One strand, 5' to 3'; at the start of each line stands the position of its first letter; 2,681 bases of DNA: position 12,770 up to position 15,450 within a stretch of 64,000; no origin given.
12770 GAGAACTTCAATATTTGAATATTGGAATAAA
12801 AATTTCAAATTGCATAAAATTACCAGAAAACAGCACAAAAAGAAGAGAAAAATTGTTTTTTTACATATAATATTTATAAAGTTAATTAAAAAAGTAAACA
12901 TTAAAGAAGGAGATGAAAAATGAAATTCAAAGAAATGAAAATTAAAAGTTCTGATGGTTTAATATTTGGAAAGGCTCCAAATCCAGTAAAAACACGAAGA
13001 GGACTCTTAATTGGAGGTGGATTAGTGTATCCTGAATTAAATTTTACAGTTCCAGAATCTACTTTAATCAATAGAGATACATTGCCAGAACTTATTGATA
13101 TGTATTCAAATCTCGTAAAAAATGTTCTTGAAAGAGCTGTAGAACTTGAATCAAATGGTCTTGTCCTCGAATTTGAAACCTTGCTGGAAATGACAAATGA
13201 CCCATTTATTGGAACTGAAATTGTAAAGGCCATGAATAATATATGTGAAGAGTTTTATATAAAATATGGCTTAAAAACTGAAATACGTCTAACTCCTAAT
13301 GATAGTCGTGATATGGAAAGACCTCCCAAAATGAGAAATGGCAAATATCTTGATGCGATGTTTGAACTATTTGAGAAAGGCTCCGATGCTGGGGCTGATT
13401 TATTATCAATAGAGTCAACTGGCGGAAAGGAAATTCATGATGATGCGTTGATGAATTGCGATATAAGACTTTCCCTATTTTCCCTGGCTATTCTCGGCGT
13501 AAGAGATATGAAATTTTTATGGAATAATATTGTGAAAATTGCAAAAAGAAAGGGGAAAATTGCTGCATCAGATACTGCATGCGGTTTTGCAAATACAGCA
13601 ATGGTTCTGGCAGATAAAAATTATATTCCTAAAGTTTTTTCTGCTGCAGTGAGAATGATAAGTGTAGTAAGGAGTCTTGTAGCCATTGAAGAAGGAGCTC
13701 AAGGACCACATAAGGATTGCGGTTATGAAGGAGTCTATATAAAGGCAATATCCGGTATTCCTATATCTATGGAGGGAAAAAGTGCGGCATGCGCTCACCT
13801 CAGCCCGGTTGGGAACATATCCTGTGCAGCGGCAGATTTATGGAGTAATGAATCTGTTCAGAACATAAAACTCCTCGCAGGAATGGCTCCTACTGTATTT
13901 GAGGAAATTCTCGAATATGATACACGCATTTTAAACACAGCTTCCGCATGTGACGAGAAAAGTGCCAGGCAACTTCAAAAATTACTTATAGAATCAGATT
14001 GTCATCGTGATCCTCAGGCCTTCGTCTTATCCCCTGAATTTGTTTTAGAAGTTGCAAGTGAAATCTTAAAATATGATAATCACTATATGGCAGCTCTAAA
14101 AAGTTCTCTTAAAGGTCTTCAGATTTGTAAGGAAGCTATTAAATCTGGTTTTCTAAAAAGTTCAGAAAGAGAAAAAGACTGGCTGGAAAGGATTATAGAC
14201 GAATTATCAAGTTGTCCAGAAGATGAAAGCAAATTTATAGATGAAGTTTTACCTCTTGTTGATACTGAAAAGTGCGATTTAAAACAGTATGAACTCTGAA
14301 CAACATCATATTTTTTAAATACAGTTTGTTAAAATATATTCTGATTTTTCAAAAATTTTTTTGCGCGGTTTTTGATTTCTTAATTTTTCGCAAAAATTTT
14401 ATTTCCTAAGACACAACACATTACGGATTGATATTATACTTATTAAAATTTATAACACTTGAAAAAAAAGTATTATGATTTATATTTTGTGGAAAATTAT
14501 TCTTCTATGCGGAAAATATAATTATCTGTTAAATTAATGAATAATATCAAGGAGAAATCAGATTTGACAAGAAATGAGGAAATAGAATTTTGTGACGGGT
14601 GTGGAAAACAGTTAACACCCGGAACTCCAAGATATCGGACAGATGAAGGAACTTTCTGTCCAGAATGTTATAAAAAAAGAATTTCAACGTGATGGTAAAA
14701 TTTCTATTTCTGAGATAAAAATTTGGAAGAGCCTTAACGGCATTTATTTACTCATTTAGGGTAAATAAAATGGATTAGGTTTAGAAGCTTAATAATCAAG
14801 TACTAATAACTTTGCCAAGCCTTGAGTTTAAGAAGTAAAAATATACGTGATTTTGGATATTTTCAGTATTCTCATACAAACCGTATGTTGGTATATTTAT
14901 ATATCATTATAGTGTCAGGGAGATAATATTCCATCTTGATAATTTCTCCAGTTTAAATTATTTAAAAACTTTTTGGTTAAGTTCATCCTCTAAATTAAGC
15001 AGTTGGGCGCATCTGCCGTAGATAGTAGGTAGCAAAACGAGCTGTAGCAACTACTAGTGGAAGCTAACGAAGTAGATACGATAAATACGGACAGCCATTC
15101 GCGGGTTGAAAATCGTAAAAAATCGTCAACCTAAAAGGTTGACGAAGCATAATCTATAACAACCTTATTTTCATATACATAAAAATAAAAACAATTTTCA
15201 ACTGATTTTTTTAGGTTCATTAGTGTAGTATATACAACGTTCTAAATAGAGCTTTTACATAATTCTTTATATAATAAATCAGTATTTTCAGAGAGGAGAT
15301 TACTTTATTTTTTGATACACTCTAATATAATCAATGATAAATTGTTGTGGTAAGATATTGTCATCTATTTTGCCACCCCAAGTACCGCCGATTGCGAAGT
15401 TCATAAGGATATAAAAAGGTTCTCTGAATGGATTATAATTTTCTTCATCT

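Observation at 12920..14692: Orphan MtaB-family (methanol:corrinoid methyltransferase-like) gene with a downstream mini zinc-ribbon ORF, and no MtaC/MtaA partners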

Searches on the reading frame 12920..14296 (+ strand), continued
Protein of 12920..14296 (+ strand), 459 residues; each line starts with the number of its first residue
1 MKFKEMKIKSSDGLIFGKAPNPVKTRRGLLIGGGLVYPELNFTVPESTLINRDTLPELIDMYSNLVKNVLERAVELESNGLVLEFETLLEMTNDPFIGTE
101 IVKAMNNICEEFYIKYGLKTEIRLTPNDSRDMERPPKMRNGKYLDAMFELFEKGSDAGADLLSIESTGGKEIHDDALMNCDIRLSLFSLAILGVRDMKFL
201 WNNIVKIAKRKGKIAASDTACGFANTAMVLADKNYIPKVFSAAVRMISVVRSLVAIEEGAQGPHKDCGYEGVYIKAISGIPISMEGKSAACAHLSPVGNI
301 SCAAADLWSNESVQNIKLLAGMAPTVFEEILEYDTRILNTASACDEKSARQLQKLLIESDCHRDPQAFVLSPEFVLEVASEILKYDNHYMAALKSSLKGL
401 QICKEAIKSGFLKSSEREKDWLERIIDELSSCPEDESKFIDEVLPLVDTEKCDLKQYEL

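Call 74: fold_search(model_id=the predicted structure, library=pdb)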
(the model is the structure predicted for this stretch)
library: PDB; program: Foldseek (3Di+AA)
matches with E <= 10: 1311; with E <= 0.001: 4
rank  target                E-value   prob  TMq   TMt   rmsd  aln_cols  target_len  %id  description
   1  2i2x_A                1.0e-34  1.00  0.93  0.93   2.4       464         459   36  Crystal structure of methanol:cobalamin methyltransferase complex MtaBC from Methanosarcina barkeri (released 2006-11-21)
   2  2cwx_A                1.1e-04  1.00  0.37  0.40   8.2       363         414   10  Crystal structure of octameric ribulose-1,5-bisphosphate carboxylase/oxygenase (Rubisco) from Pyrococcus horikoshii OT (released 2005-12-27)
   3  2qyg_A                7.9e-04  1.00  0.32  0.34   8.5       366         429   11  Crystal Structure of a RuBisCO-like Protein rlp2 from Rhodopseudomonas palustris (released 2007-09-11)
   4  3fyo_B                9.6e-04  1.00  0.32  0.50   7.5       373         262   10  Crystal structure of the triple mutant (N23C/D247E/P249A) of 3-deoxy-D-manno-octulosonate 8-phosphate synthase (KDO8PS (released 2009-03-24)
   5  5vyw_A                1.1e-03  0.99  0.30  0.16  16.1       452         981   10  Crystal structure of Lactococcus lactis pyruvate carboxylase (released 2017-08-16)
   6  5vyz_B                1.3e-03  1.00  0.32  0.15  16.9       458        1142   10  Crystal structure of Lactococcus lactis pyruvate carboxylase in complex with cyclic-di-AMP (released 2017-08-16)
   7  9frt_D                1.4e-03  1.00  0.31  0.40  16.1       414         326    9  Crystal structure of trans-o-hydroxybenzylidenepyruvate hydratase-aldolase from Pseudomonas fluorescens N3 (released 2025-06-25)
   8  6d33_A                1.5e-03  1.00  0.29  0.52   7.2       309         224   12  Crystal structure of BH1352 2-deoxyribose-5-phosphate from Bacillus halodurans (released 2019-10-16)
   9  3tr9_B                1.5e-03  1.00  0.28  0.42  10.2       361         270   10  Structure of a dihydropteroate synthase (folP) in complex with pteroic acid from Coxiella burnetii (released 2011-09-28)
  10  4mg4_C                1.7e-03  1.00  0.33  0.55   8.8       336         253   10  Crystal structure of a putative phosphonomutase from Burkholderia cenocepacia J2315 (released 2013-09-25)
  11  2c14_A                1.8e-03  0.99  0.29  0.38  14.0       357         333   11  5-(4-Carboxy-2-oxo-butylamino)-4-oxo-pentanoic acid acid bound to Porphobilinogen synthase from Pseudomonas aeruginosa (released 2006-06-20)
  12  5vyw_D                1.9e-03  0.99  0.31  0.16  15.7       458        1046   10  Crystal structure of Lactococcus lactis pyruvate carboxylase (released 2017-08-16)
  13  3qq1_C                2.0e-03  1.00  0.32  0.54   6.9       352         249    9  Crystal structure of a double mutant [A58P, DEL(N59)] of 3-deoxy-D-manno-octulosonate 8-phosphate synthase (KDO8PS) fr (released 2011-04-13)
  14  3qpy_D                2.0e-03  1.00  0.31  0.52   8.2       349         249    9  Crystal structure of a mutant (K57A) of 3-deoxy-D-manno-octulosonate 8-phosphate synthase (KDO8PS) from Neisseria meni (released 2011-04-13)
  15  5vz0_B                2.0e-03  0.99  0.32  0.15  16.8       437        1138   10  Crystal structure of Lactococcus lactis pyruvate carboxylase G746A mutant in complex with cyclic-di-AMP (released 2017-08-16)
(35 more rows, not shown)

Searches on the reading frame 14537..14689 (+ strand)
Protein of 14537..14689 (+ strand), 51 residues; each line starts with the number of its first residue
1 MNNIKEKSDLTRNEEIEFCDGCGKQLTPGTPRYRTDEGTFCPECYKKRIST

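Call 3: search_protein_families(library=pfam, proteins=[window:14537-14689:+], max_evalue=1)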
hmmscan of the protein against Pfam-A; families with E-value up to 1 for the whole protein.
window:14537-14689:+ (51 aa): 16 families
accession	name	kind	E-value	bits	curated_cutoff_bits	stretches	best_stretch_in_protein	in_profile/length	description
PF00412.28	LIM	-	0.0018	18.9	22.9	1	19-48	29-57/58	LIM domain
PF12773.13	DZR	-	0.0018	18.8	27.3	1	14-47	10-33/45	Double zinc ribbon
PF02591.20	Zn_ribbon_9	-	0.002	18.6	29.1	1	8-23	15-30/33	C4-type zinc ribbon domain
PF23550.1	zf_Tbcl_Rhp7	-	0.0036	17.2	27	1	15-47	3-36/39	DNA repair protein rhp7 treble clef domain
PF24460.1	DUF7575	-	0.0079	16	28.5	0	14-26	15-27/28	Domain of unknown function (DUF7575)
PF06906.16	DUF1272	-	0.012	16.1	25.3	1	18-49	7-40/57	Protein of unknown function (DUF1272)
PF14471.11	DUF4428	-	0.019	15.2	27.8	1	19-47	2-29/51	Domain of unknown function (DUF4428)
PF08772.16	Zn_ribbon_NOB1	-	0.02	15.4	24.9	0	10-25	17-32/72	Nin one binding (NOB1) Zn-ribbon like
PF13240.11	Zn_Ribbon_1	-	0.026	14.7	25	0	18-26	1-9/23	zinc-ribbon domain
PF24734.1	DUF7685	-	0.029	14.7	27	1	19-50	2-37/43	Domain of unknown function (DUF7685)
PF04032.22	Rpr2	-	0.04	14.6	29.3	1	1-30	28-59/90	RNAse P Rpr2/Rpp21/SNM1 subunit domain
PF18912.6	DZR_2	-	0.066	13.5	27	0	14-28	19-33/56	Double zinc ribbon domain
PF00130.28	C1_1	-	0.1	12.9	26.5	1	14-44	9-34/53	Phorbol esters/diacylglycerol binding domain (C1 domain)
PF24453.1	DUF7569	-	0.14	12.7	27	0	19-48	7-44/70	Family of unknown function (DUF7569)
PF18439.7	zf_UBZ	-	0.34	11.1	25.6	0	18-26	4-12/32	Ubiquitin-Binding Zinc Finger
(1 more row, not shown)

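Call 4: search_protein_families(library=ncbifam, proteins=[window:14537-14689:+], max_evalue=1)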
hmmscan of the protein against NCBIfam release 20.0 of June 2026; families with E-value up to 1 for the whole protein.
window:14537-14689:+ (51 aa): 1 family
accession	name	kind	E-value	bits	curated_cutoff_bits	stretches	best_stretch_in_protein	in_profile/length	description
NF049972.1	CRISPR_Cas12f2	exception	0.11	11.2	450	1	5-50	47-91/524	type V CRISPR-associated effector Cas12f2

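Call 58: find_homologous_proteins(query=window:14537-14689:+, max_evalue=10)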
Query seq(51 aa) (51 aa): 2 proteins with E <= 10 among 2 candidates.
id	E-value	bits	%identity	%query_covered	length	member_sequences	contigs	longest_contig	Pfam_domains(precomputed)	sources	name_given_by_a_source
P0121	4.4e-22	94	98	82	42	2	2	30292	-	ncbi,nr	ncbi:MAG TPA: hypothetical protein PLN24_04490 [Victivallales bacterium]|nr:hypothetical protein [Vi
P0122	7.6e-17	78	69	100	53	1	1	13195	-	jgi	-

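Call 61: list_cluster_members(proteins=[P0121, P0001, P0124, P0128, P0131, P0149, P0150, P0168, P0174, P0193])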
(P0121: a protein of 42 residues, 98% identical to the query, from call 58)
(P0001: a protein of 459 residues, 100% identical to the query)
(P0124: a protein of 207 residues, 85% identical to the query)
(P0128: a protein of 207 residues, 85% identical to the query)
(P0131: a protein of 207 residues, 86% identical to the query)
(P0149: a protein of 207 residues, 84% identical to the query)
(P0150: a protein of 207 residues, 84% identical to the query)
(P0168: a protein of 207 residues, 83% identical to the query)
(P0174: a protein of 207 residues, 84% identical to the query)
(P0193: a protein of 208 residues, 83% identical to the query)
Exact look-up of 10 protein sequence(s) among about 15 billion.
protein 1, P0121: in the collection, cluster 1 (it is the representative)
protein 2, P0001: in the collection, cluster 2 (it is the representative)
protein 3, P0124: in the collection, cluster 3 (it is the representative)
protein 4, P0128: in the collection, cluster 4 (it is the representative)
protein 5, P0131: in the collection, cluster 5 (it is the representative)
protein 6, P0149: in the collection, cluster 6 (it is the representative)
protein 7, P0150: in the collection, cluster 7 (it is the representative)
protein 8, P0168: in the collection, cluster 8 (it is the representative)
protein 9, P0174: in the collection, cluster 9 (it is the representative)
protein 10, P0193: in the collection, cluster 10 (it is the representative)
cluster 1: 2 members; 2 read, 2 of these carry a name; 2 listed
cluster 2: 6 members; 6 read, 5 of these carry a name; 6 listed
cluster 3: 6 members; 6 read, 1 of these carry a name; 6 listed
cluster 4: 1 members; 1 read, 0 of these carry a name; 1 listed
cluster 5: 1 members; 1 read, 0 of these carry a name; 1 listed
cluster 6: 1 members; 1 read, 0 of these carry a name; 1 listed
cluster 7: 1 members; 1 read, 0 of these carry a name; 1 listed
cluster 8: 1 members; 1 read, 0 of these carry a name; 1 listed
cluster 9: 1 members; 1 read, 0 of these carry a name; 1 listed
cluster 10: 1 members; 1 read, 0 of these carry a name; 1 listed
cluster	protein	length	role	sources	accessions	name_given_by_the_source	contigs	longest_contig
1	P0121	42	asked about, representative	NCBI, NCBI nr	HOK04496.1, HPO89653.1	MAG TPA: hypothetical protein PLN24_04490 [Victivallales bacterium] | hypothetical protein [Victivallales bacterium]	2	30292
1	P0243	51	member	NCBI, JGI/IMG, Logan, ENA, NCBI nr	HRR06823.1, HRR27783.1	MAG TPA: hypothetical protein P5105_06025 [Victivallales bacterium] | hypothetical protein [Victivallales bacterium]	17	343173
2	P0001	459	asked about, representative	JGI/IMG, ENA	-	-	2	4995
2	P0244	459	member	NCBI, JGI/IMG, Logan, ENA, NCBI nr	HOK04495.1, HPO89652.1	MAG TPA: methyltransferase MtaB domain-containing protein [Victivallales bacterium] | methyltransferase MtaB domain-containing protein [Victivallales bacterium]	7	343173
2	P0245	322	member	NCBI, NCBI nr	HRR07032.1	MAG TPA: methyltransferase MtaB domain-containing protein, partial [Victivallales ... | methyltransferase MtaB domain-containing protein [Victivallales bacterium]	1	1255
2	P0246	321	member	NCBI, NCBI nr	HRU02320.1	MAG TPA: methyltransferase MtaB domain-containing protein, partial [Victivallales ... | methyltransferase MtaB domain-containing protein [Victivallales bacterium]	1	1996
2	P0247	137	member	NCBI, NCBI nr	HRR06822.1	MAG TPA: methyltransferase MtaB domain-containing protein, partial [Victivallales ... | methyltransferase MtaB domain-containing protein [Victivallales bacterium]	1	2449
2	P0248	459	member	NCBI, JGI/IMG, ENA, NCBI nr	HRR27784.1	MAG TPA: methyltransferase MtaB domain-containing protein [Victivallales bacterium] | methyltransferase MtaB domain-containing protein [Victivallales bacterium]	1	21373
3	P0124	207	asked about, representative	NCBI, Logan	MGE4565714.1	MAG: B12-binding domain-containing protein [Victivallaceae bacterium]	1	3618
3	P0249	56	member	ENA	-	-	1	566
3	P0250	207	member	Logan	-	-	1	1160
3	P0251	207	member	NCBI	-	-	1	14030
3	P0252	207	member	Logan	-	-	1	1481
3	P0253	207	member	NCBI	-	-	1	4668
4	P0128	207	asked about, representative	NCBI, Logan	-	-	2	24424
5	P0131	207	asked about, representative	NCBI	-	-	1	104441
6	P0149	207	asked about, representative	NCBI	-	-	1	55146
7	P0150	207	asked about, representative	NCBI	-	-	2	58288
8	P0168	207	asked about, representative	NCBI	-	-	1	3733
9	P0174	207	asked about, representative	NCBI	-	-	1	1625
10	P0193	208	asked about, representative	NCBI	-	-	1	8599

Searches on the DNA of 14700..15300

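Call 46: search_rna_families(source=window, start=14700, end=15300, threshold=evalue, max_evalue=5)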
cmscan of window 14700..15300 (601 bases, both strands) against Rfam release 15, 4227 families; matches with E-value up to 5: 2.
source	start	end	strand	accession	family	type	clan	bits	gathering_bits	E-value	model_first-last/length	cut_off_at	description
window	14719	14796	-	RF02900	AaHKsRNA82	Gene; sRNA;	-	20.2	51.4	2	1-81/81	no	Aggregatibacter sRNA 82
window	14939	15148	+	RF02933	ARRPOF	Gene; sRNA;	-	16.8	127.2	0.097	1-256/256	no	ARRPOF RNA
